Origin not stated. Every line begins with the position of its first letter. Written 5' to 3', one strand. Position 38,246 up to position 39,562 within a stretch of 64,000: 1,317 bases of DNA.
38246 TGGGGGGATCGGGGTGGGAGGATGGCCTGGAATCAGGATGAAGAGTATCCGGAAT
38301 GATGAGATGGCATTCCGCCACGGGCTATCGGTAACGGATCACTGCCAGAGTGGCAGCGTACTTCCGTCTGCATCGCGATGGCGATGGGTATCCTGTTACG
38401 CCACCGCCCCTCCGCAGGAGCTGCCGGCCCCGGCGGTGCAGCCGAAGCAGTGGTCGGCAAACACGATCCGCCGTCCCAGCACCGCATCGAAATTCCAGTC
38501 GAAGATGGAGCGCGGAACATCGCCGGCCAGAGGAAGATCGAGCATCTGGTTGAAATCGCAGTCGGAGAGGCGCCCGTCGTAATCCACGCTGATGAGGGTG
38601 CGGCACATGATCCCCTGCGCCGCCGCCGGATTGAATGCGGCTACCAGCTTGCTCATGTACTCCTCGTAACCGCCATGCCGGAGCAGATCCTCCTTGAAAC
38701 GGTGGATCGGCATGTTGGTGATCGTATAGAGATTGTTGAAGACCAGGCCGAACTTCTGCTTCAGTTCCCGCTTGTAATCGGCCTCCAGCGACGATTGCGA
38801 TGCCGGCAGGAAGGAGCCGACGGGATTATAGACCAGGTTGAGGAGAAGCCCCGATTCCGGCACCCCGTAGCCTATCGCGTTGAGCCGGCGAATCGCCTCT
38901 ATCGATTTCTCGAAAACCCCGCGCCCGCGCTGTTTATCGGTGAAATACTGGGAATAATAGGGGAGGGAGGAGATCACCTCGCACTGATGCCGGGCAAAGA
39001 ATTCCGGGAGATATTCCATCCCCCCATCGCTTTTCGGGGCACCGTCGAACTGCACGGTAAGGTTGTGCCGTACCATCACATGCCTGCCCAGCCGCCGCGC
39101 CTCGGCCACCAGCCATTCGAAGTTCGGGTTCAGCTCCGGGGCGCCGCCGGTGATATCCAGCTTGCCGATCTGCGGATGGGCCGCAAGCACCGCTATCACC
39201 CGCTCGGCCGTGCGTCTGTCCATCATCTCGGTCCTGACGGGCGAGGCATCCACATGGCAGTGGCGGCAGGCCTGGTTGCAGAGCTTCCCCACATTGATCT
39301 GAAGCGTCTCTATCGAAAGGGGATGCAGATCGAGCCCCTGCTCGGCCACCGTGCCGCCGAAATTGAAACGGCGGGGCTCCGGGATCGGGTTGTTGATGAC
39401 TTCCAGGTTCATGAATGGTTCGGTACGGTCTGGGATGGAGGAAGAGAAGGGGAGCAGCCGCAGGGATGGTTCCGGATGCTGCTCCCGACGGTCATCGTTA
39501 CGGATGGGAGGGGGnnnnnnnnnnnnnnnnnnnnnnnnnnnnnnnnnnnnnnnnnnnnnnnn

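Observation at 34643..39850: Pocket combining an ArsI-type C-As lyase, a PDZ-7TM-GAF-PP2C phosphatase, an ArsS-family radical SAM protein and its AhpD-like partner, without arsM/arsR/efflux genes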

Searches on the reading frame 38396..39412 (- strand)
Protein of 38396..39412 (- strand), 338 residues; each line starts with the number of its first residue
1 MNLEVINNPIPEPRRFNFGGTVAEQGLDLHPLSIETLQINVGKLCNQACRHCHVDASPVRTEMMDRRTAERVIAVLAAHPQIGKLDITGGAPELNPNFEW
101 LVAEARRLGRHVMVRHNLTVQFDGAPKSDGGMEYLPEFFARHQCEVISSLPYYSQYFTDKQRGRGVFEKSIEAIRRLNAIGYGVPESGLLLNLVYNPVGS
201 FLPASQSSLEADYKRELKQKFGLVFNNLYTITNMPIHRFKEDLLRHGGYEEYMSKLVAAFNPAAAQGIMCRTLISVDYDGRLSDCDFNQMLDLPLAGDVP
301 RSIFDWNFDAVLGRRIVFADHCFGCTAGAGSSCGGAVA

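Call 3: search_protein_families(library=ncbifam, proteins=[window:38396-39412:-], max_evalue=0.01)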
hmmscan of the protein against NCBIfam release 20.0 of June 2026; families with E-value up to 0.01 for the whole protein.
window:38396-39412:- (338 aa): 22 families
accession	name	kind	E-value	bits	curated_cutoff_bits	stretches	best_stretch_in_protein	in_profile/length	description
TIGR04167.1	rSAM_SeCys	equivalog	8.1e-127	422.6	300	1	32-337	5-303/303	arsenosugar biosynthesis radical SAM (seleno)protein ArsS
TIGR04078.1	rSAM_yydG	equivalog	3.5e-07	30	300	1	35-96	1-62/309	YydG family radical SAM peptide epimerase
TIGR02666.1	moaA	equivalog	5.3e-07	28.9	284.05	1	32-109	7-87/336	GTP 3',8-cyclase MoaA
NF050035.1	rSAM_WgK_link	exception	1.7e-06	27.3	650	1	37-189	11-153/367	radical SAM/SPASM peptide maturase WgkB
NF001199.0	PRK00164.2-1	equivalog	2.2e-06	27.1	231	1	31-107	8-84/308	GTP 3',8-cyclase MoaA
TIGR02668.1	moaA_archaeal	equivalog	3e-06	26.4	325.25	1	33-109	8-84/303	GTP 3',8-cyclase MoaA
TIGR04317.1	W_rSAM_matur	equivalog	4e-06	26.2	380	1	34-117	3-87/349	tungsten cofactor oxidoreductase radical SAM maturase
NF050038.1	rSAM_RiPP_GggB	equivalog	7.1e-06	25.3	650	1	36-183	43-186/398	streptosactin maturase GggB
NF049973.1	radical_Rv1681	equivalog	1.5e-05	24.1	380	1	45-184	82-213/326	Rv1681 family radical SAM protein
NF038332.1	rSAM_rare_HxsC4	exception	1.6e-05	24.3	500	1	35-111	14-90/335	radical SAM protein HxsC4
TIGR03962.1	mycofact_rSAM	equivalog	4.5e-05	22.8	265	1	40-182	17-149/339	mycofactocin radical SAM maturase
NF047865.1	rSAM_PapB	equivalog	5.2e-05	22.6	340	1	34-112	2-85/330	PapB family radical SAM/SPASM ranthipeptide maturase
NF038283.1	viperin_w_prok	equivalog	9e-05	21.8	180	1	43-114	10-88/281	viperin family antiviral radical SAM protein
TIGR04082.1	rSAM_for_selen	equivalog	0.00018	20.4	350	1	33-139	197-296/516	thio(seleno)oxazole modification radical SAM maturase SbtM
TIGR04053.2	TIGR04053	equivalog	0.00049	19.5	395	1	41-182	14-150/366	TIGR04053 family radical SAM/SPASM domain-containing protein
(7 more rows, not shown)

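Call 4: search_protein_families(library=pfam, proteins=[window:38396-39412:-], max_evalue=0.01)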
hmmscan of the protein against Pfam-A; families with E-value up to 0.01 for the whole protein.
window:38396-39412:- (338 aa): 2 families
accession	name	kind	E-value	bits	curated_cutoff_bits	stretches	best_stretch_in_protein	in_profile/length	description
PF12345.13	DUF3641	-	1.1e-53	181.3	24.9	1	202-336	1-134/134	Protein of unknown function (DUF3641)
PF04055.27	Radical_SAM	-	1.7e-09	38.5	29.5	1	39-184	1-143/166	Radical SAM superfamily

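Call 13: find_encoding_contigs(protein=window:38396-39412:-, flank=10000, max_places=6)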
Protein window:38396-39412:- (338 aa): 1 contig read that carries it; 1 place shown.
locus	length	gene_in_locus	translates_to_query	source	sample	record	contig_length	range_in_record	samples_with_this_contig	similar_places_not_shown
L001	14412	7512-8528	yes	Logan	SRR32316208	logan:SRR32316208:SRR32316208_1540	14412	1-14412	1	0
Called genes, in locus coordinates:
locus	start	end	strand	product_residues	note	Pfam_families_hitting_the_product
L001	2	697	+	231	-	?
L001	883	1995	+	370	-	PF27098:Rv0959_3rd, PF13519:VWA_2 (weak)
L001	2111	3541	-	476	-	PF05193:Peptidase_M16_C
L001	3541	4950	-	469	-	PF00675:Peptidase_M16, PF05193:Peptidase_M16_C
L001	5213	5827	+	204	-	PF00702:Hydrolase, PF13419:HAD_2 (weak), PF08282:Hydrolase_3 (weak)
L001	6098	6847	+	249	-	-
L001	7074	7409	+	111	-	PF02627:CMD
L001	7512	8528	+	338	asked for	PF04055:Radical_SAM, PF12345:DUF3641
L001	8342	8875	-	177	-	-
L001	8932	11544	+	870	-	PF17820:PDZ_6 (weak), PF07228:SpoIIE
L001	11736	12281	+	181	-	PF00903:Glyoxalase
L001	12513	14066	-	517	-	-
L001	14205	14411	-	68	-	?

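Call 14: find_homologous_proteins(query=window:38396-39412:-, max_evalue=1e-20)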
Query window:38396-39412:- (338 aa): 8000 proteins with E <= 1e-20 among 8000 candidates; the best 120 are listed.
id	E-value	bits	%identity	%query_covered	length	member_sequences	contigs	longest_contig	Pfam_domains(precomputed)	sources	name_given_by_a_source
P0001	1.4e-231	785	100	100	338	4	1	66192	PF04055.28,PF12345.14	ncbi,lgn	-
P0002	3.0e-186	636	79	100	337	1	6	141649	PF04055.28,PF12345.14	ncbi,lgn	-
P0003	3.0e-179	613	76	99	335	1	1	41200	PF04055.28,PF12345.14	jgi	jgi:radical SAM/Cys-rich protein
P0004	3.0e-179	613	78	100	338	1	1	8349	PF04055.28,PF12345.14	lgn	-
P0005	2.0e-178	611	76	100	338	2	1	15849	PF04055.28,PF12345.14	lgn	-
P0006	1.9e-177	607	76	100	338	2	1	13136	PF04055.28,PF12345.14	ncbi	-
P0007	5.6e-177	606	76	100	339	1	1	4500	PF04055.28,PF12345.14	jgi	jgi:radical SAM/Cys-rich protein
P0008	2.3e-176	604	76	100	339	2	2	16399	PF04055.28,PF12345.14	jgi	jgi:radical SAM/Cys-rich protein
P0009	6.1e-175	599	75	100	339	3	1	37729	PF04055.28,PF12345.14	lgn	-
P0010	1.3e-174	598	80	94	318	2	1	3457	PF04055.28,PF12345.14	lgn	-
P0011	1.4e-174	598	75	99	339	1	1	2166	PF04055.28,PF12345.14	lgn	-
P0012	2.1e-174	597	76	98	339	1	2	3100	PF04055.28,PF12345.14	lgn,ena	-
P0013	2.1e-174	597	75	100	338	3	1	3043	PF04055.28,PF12345.14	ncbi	ncbi:MAG: arsenosugar biosynthesis radical SAM (seleno)protein ArsS [Bacteroidota bacterium]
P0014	9.5e-173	592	73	96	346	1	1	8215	PF04055.28,PF12345.14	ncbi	-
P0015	4.4e-172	590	78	96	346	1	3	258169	PF04055.28,PF12345.14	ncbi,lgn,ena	-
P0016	1.1e-170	585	73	100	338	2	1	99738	PF04055.28,PF12345.14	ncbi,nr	ncbi:MAG: arsenosugar biosynthesis radical SAM protein ArsS [Bacteroidetes bacterium]|nr:arsenosugar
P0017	2.1e-170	584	72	100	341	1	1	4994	PF04055.28,PF12345.14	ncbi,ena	-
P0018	2.3e-170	584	72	96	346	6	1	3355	PF04055.28,PF12345.14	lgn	-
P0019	7.1e-170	582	74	100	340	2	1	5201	PF04055.28,PF12345.14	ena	-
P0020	2.3e-169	581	76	100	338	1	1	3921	PF04055.28,PF12345.14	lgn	-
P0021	2.5e-169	581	75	96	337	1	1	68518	PF04055.28,PF12345.14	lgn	-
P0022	6.3e-169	579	74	100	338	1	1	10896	PF04055.28,PF12345.14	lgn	-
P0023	1.0e-168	579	75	100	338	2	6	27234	PF04055.28,PF12345.14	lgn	-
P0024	2.0e-168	578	75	96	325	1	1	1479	PF04055.28,PF12345.14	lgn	-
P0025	2.7e-168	577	75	96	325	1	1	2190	PF04055.28,PF12345.14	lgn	-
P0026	3.2e-168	577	75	96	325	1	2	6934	PF04055.28,PF12345.14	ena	-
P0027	3.2e-168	577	71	100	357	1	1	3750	PF04055.28,PF12345.14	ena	-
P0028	7.1e-168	576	75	96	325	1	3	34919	PF04055.28,PF12345.14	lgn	-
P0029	1.9e-167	574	74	96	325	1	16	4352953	PF04055.28,PF12345.14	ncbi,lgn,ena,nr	ncbi:MAG: arsenosugar biosynthesis radical SAM protein ArsS [Chlorobi bacterium]|nr:MAG: Fe-S oxidor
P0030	1.4e-166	572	74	96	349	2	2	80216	PF04055.28,PF12345.14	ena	-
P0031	2.2e-166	571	74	95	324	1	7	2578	PF04055.28,PF12345.14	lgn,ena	-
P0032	2.7e-166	571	73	100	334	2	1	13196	PF04055.28,PF12345.14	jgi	jgi:radical SAM/Cys-rich protein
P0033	4.1e-166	570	74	95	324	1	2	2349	PF04055.28,PF12345.14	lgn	-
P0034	4.1e-166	570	74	95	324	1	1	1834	PF04055.28,PF12345.14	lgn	-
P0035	1.0e-165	569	74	95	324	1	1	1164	PF04055.28,PF12345.14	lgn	-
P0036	1.4e-165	568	74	95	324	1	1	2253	PF04055.28,PF12345.14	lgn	-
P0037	1.4e-165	568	74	95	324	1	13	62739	PF04055.28,PF12345.14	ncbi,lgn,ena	-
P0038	2.2e-165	568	69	100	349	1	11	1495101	PF04055.28,PF12345.14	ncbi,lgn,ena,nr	ncbi:MAG: arsenosugar biosynthesis radical SAM protein ArsS [Ignavibacteriae bacterium]|nr:arsenosug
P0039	2.6e-165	567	74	95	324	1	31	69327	PF04055.28,PF12345.14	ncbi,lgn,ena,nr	ncbi:MAG: arsenosugar biosynthesis radical SAM protein ArsS [Chlorobi bacterium]|nr:arsenosugar bios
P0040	4.1e-165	567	74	95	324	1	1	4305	PF04055.28,PF12345.14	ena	-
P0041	5.8e-165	566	69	100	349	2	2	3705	PF04055.28,PF12345.14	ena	-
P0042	9.6e-165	566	74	95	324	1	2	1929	PF04055.28,PF12345.14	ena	-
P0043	1.0e-164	565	73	95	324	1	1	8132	PF04055.28,PF12345.14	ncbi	-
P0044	1.5e-164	565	71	99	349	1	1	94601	PF04055.28,PF12345.14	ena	-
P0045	3.5e-164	564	73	95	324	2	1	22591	PF04055.28,PF12345.14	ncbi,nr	ncbi:MAG: arsenosugar biosynthesis radical SAM protein ArsS [Armatimonadetes bacterium]|nr:arsenosug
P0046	1.2e-163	562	71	100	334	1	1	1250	PF04055.28,PF12345.14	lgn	-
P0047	1.3e-163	562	71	100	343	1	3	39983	PF04055.28,PF12345.14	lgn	-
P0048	2.3e-163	561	70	99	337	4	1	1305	PF04055.28,PF12345.14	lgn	-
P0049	7.9e-163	559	72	95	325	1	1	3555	PF04055.28,PF12345.14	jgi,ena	-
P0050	1.3e-162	559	73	96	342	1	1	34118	PF04055.28,PF12345.14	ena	-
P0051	1.4e-162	558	70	100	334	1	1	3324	PF04055.28,PF12345.14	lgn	-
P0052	3.7e-162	557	71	100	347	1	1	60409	PF04055.28,PF12345.14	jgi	-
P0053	1.1e-161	555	69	99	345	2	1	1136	PF04055.28,PF12345.14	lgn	-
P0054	1.5e-161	555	72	95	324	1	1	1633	PF04055.28,PF12345.14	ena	-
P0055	2.8e-161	554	71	96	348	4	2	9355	PF04055.28,PF12345.14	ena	-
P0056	1.5e-159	548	69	98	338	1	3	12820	PF04055.28,PF12345.14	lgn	-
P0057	3.1e-158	544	69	99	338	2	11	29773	PF04055.28,PF12345.14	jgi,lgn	-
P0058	1.3e-157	542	69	98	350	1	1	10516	PF04055.28,PF12345.14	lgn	-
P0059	2.6e-156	538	67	99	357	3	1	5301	PF04055.28,PF12345.14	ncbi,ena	-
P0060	8.6e-156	536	69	97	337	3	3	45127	PF04055.28,PF12345.14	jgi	jgi:radical SAM/Cys-rich protein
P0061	1.5e-155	535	66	99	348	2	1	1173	PF04055.28,PF12345.14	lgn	-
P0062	5.3e-155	534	68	96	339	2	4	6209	PF04055.28,PF12345.14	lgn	-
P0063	1.4e-154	532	69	97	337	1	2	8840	PF04055.28,PF12345.14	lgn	-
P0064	3.6e-154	531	68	99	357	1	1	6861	PF04055.28,PF12345.14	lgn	-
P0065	4.1e-154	531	68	97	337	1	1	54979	PF04055.28,PF12345.14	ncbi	-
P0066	2.3e-153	528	68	100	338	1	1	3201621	PF04055.28,PF12345.14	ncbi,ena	-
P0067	3.4e-153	528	68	97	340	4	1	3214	PF04055.28,PF12345.14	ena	-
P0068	4.7e-152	524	69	96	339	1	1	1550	PF04055.28,PF12345.14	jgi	jgi:radical SAM/Cys-rich protein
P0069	1.3e-151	522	69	95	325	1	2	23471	PF04055.28,PF12345.14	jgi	jgi:radical SAM/Cys-rich protein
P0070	2.4e-151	521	66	100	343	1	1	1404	PF04055.28,PF12345.14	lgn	-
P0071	2.6e-151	521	67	99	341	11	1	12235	PF04055.28,PF12345.14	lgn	-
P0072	4.5e-151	521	67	97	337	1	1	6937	PF04055.28,PF12345.14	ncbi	-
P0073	1.2e-150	519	66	100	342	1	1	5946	PF04055.28,PF12345.14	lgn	-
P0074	1.3e-150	519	67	96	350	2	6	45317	PF04055.28,PF12345.14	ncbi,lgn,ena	-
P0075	1.7e-150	519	65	99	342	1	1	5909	PF04055.28,PF12345.14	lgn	-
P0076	6.3e-150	517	68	96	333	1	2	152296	PF04055.28,PF12345.14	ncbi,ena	ncbi:MAG: arsenosugar biosynthesis radical SAM (seleno)protein ArsS [Pseudomonadota bacterium]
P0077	8.2e-150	516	67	98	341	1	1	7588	PF04055.28,PF12345.14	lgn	-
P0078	1.5e-149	516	66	98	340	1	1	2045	PF04055.28,PF12345.14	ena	-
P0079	1.6e-149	516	66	96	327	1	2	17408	PF04055.28,PF12345.14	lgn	-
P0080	2.5e-149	515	67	96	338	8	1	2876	PF04055.28,PF12345.14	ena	-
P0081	4.7e-149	514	68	96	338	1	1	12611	PF04055.28,PF12345.14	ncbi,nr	ncbi:MAG TPA: arsenosugar biosynthesis radical SAM (seleno)protein ArsS [Candidatus Binatia bacteriu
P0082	5.4e-149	514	67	98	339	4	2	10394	PF04055.28,PF12345.14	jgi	jgi:radical SAM/Cys-rich protein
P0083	6.3e-149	514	65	99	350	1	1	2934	PF04055.28,PF12345.14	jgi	jgi:radical SAM/Cys-rich protein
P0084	6.9e-149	513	68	95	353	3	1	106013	PF04055.28,PF12345.14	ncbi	-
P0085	7.1e-149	513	66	95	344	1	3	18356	PF04055.28,PF12345.14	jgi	jgi:radical SAM/Cys-rich protein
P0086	1.2e-148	513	68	93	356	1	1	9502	PF04055.28,PF12345.14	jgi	-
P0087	1.9e-148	512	66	97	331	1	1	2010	PF04055.28,PF12345.14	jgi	-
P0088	2.2e-148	512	66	96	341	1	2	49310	PF04055.28,PF12345.14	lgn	-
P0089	2.5e-148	512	64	98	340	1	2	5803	PF04055.28,PF12345.14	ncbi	ncbi:MAG: arsenosugar biosynthesis radical SAM (seleno)protein ArsS [Nevskiales bacterium]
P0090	2.8e-148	511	66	100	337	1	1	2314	PF04055.28,PF12345.14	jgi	jgi:radical SAM/Cys-rich protein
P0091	4.7e-148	511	67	96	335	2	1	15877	PF04055.28,PF12345.14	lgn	-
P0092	7.6e-148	510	67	96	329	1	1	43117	PF04055.28,PF12345.14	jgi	jgi:radical SAM/Cys-rich protein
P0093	7.8e-148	510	66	96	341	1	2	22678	PF04055.28,PF12345.14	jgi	jgi:radical SAM/Cys-rich protein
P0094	9.4e-148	510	66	100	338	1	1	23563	PF04055.28,PF12345.14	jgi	jgi:radical SAM/Cys-rich protein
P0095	1.1e-147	510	66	96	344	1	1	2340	PF04055.28,PF12345.14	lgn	-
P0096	1.2e-147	509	66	96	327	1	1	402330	PF04055.28,PF12345.14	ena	-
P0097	1.4e-147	509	68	96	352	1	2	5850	PF04055.28,PF12345.14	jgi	jgi:radical SAM/Cys-rich protein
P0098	1.9e-147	509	67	96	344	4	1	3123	PF04055.28,PF12345.14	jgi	jgi:radical SAM/Cys-rich protein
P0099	2.0e-147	509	68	95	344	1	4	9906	PF04055.28,PF12345.14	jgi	jgi:radical SAM/Cys-rich protein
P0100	2.1e-147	509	66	97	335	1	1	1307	PF04055.28,PF12345.14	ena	-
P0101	2.2e-147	509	65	96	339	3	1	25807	PF04055.28,PF12345.14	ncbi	-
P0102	2.3e-147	508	66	97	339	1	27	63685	PF04055.28,PF12345.14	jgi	jgi:radical SAM/Cys-rich protein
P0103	2.5e-147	508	66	100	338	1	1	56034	PF04055.28,PF12345.14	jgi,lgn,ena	-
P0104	2.7e-147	508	66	95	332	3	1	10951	PF04055.28,PF12345.14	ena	-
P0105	2.8e-147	508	67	95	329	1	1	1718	PF04055.28,PF12345.14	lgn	-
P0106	3.1e-147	508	66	96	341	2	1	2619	PF04055.28,PF12345.14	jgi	-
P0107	3.3e-147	508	65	98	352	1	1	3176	PF04055.28,PF12345.14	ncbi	-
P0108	3.4e-147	508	66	100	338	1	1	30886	PF04055.28,PF12345.14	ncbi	-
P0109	3.7e-147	508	72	88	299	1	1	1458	PF04055.28,PF12345.14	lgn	-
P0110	4.4e-147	508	65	97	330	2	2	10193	PF04055.28,PF12345.14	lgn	-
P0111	4.7e-147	507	66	96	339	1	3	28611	PF04055.28,PF12345.14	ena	-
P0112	5.5e-147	507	66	95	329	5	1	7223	PF04055.28,PF12345.14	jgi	jgi:radical SAM/Cys-rich protein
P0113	6.1e-147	507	68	96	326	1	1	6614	PF04055.28,PF12345.14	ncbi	-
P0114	6.3e-147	507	66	99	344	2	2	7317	PF04055.28,PF12345.14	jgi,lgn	jgi:radical SAM/Cys-rich protein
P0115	6.3e-147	507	67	99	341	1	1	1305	PF04055.28,PF12345.14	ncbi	-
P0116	6.6e-147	507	65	97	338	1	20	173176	PF04055.28,PF12345.14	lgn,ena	-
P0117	7.8e-147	507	66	99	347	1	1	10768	PF04055.28,PF12345.14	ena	-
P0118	8.7e-147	507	65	97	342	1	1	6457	PF04055.28,PF12345.14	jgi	-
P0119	9.0e-147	506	63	99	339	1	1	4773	PF04055.28,PF12345.14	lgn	-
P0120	9.5e-147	506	67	96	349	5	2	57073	PF04055.28,PF12345.14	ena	-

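Call 15: find_related_loci(query=window:38396-39412:-, collection=genome_contigs, flank=10000)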
Query window:38396-39412:- (338 aa) in genome_contigs; peptide patterns used: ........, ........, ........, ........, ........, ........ (x = any residue, [..] = any of these).
204 stretches matched a pattern; 165 encode a relative of the query (tblastn E <= 1e-3); the best 80 are kept; 80 distinct loci.
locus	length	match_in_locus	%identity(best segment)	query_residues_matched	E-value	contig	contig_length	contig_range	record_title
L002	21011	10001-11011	79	1-338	0e+0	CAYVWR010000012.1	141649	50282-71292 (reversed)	MAG TPA_asm: uncultured Alphaproteobacteria bacterium isolate SRP344714_co2_242 genome assembly, contig: NODE_234_length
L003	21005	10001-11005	77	9-338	0e+0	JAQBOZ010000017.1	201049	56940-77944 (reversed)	MAG: Chlorobiota bacterium isolate RYN_334 scaffold_385957, whole genome shotgun sequence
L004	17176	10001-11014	76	1-338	1e-180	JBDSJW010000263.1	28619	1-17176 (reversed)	MAG: Candidatus Kapaibacterium sp. isolate cluster1_bin.331 k127_8634309, whole genome shotgun sequence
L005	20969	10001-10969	78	15-338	5e-176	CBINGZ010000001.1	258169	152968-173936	MAG TPA_asm: uncultured bacterium isolate SRR16817054_binner12_Refined_41 genome assembly, contig: ERZ27394105.6, whole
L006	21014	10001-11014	73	1-338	7e-175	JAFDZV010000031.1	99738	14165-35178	MAG: Bacteroidetes bacterium isolate SZAS-92 BACT-TMP-15__31__length-99738, whole genome shotgun sequence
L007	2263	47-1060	75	1-338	0e+0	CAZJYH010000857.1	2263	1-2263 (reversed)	MAG TPA_asm: uncultured Alphaproteobacteria bacterium isolate SRP342105_co1_110 genome assembly, contig: NODE_77942_leng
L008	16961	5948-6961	73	1-338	2e-173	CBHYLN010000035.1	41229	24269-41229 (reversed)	MAG TPA_asm: uncultured bacterium isolate ERR14722427_metabat2_28 genome assembly, contig: ERZ27336822.393, whole genome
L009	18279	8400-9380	73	9-338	1e-172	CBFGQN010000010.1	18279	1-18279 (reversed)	MAG TPA_asm: uncultured Ignavibacteria bacterium isolate SRR15517647_binner12_Refined_3 genome assembly, contig: ERZ2732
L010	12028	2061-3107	70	1-338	6e-172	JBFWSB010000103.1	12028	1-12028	MAG: Candidatus Kapaibacterium sp. isolate CA_2019_TPBF_22 NODE_22568_length_12028_cov_3.274347_TPBF, whole genome shotg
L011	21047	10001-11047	69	1-338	4e-171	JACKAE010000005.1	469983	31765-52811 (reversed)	MAG: Ignavibacteria bacterium isolate HK-STAS-BACT-82 HK-STAS-BACT-82_5, whole genome shotgun sequence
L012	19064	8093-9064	74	15-338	1e-170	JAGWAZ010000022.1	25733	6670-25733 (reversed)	MAG: Chlorobiota bacterium isolate 277c_20 scaffold_1790, whole genome shotgun sequence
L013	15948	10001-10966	73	17-338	7e-169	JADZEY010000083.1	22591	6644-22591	MAG: Armatimonadota bacterium isolate SJ842 c_000001043052, whole genome shotgun sequence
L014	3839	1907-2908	70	3-338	3e-173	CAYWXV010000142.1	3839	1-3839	MAG TPA_asm: uncultured Alphaproteobacteria bacterium isolate binchicken_co118_222 genome assembly, contig: NODE_36815_l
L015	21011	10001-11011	68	1-337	7e-158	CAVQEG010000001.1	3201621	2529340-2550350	MAG: Chlorobiota bacterium isolate MFD02416.bin.1.81 genome assembly, contig: contig_14017, whole genome shotgun sequenc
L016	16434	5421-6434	73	1-338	2e-174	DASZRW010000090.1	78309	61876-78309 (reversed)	MAG TPA_asm: Candidatus Kapaibacterium sp. isolate SMAG_U6034 k141_190626, whole genome shotgun sequence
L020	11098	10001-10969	61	16-338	6e-137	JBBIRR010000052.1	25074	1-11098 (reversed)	MAG: Ignavibacteriales bacterium isolate ETS170220_bin_354 NODE_1595_length_25074_cov_4.97715, whole genome shotgun sequ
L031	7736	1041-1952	60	27-338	2e-124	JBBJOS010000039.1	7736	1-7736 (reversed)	MAG: Pyrinomonadaceae bacterium isolate RDP_SRG_07 MBC-RDOWN_F0-S0_6294, whole genome shotgun sequence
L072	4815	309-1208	55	35-337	1e-110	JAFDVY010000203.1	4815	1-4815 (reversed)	MAG: Acidobacteria bacterium isolate SZAS LIN-11 LIN-562__203__length-4815, whole genome shotgun sequence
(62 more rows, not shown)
